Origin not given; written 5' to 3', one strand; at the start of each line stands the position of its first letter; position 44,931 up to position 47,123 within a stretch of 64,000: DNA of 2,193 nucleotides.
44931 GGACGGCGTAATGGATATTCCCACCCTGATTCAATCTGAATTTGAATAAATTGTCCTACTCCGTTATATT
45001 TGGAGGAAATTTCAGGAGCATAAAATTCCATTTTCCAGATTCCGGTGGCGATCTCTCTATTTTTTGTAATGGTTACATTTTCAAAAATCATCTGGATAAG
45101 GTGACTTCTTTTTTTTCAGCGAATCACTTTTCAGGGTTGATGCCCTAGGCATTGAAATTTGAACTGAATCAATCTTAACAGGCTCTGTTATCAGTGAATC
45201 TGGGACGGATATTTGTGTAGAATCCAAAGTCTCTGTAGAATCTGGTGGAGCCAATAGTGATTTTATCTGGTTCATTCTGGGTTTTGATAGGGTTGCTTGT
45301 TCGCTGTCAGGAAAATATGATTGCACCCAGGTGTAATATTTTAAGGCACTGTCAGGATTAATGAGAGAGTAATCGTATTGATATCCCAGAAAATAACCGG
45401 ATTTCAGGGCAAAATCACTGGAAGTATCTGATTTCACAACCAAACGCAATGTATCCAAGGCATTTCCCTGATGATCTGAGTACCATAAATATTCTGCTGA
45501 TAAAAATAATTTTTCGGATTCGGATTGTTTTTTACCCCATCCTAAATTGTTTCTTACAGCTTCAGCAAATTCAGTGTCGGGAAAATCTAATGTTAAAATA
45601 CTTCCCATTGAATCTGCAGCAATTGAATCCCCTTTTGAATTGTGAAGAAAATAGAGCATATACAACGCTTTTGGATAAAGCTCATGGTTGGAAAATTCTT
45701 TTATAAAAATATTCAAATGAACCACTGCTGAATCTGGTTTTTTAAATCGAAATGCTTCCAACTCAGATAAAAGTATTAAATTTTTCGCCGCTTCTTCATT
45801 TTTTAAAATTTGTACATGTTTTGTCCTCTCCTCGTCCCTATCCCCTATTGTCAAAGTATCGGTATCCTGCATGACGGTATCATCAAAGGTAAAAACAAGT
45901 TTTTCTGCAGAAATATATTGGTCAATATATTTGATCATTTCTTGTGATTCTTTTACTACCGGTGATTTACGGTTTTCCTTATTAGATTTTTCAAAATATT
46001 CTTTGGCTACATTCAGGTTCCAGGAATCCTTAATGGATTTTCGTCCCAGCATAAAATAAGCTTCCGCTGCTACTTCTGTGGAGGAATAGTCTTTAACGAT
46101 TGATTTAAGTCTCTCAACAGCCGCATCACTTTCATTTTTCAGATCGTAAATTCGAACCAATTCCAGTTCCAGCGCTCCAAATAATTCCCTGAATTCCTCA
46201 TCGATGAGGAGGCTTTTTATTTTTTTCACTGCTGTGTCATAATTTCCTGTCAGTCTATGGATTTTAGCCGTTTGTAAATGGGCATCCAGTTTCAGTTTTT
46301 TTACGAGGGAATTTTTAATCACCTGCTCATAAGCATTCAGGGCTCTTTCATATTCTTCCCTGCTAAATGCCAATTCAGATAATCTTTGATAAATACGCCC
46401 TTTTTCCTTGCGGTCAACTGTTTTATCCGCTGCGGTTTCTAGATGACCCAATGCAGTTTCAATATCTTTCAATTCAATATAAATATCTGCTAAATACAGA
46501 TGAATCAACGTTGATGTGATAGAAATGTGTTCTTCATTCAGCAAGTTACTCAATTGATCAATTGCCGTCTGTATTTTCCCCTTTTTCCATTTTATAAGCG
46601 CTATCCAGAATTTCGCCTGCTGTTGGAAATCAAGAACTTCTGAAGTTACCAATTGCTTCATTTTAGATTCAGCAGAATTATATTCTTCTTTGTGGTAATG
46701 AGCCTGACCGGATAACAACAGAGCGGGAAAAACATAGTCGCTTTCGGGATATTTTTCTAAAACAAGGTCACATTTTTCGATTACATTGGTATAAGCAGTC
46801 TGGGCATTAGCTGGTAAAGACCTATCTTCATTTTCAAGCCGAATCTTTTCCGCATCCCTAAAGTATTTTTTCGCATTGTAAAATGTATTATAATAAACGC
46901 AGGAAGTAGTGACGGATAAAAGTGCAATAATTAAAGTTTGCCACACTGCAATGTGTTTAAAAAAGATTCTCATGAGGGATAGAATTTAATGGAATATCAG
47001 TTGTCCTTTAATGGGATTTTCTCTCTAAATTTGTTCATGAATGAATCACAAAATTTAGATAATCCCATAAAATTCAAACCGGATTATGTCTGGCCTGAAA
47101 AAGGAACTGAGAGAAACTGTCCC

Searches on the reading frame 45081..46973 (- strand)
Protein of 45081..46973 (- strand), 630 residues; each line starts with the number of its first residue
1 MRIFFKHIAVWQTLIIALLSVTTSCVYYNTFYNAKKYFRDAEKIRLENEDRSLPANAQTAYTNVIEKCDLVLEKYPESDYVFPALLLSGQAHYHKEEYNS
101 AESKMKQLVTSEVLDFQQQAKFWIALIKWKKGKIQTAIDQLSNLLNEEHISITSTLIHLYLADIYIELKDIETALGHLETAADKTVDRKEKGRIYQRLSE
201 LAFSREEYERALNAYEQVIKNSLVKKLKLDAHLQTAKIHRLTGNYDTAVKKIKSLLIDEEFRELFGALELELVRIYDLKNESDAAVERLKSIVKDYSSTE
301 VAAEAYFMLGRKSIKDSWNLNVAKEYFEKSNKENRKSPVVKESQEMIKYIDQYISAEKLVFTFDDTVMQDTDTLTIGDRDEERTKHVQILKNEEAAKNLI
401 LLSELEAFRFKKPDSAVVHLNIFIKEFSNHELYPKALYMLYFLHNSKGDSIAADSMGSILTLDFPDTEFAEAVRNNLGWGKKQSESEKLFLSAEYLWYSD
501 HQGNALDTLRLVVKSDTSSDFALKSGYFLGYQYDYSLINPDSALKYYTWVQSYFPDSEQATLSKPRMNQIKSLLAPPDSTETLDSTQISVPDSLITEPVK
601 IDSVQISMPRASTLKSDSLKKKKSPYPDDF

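Call 20: search_protein_families(library=ncbifam, proteins=[window:45081-46973:-], max_evalue=0.00001)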
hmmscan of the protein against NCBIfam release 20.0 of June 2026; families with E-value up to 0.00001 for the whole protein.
window:45081-46973:- (630 aa): 3 families
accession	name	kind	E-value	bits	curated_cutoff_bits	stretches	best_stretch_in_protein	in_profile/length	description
NF052312.1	T9SS_PorW_SprE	equivalog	1.8e-30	106.2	250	2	56-360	71-385/716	type IX secretion system periplasmic lipoprotein PorW/SprE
TIGR02795.1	tol_pal_ybgF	equivalog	2.7e-17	63.4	90.1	0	58-110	15-67/119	tol-pal system protein YbgF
TIGR03302.1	OM_YfiO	subfamily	8.7e-16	58.1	81.4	0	262-312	162-212/239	outer membrane protein assembly factor BamD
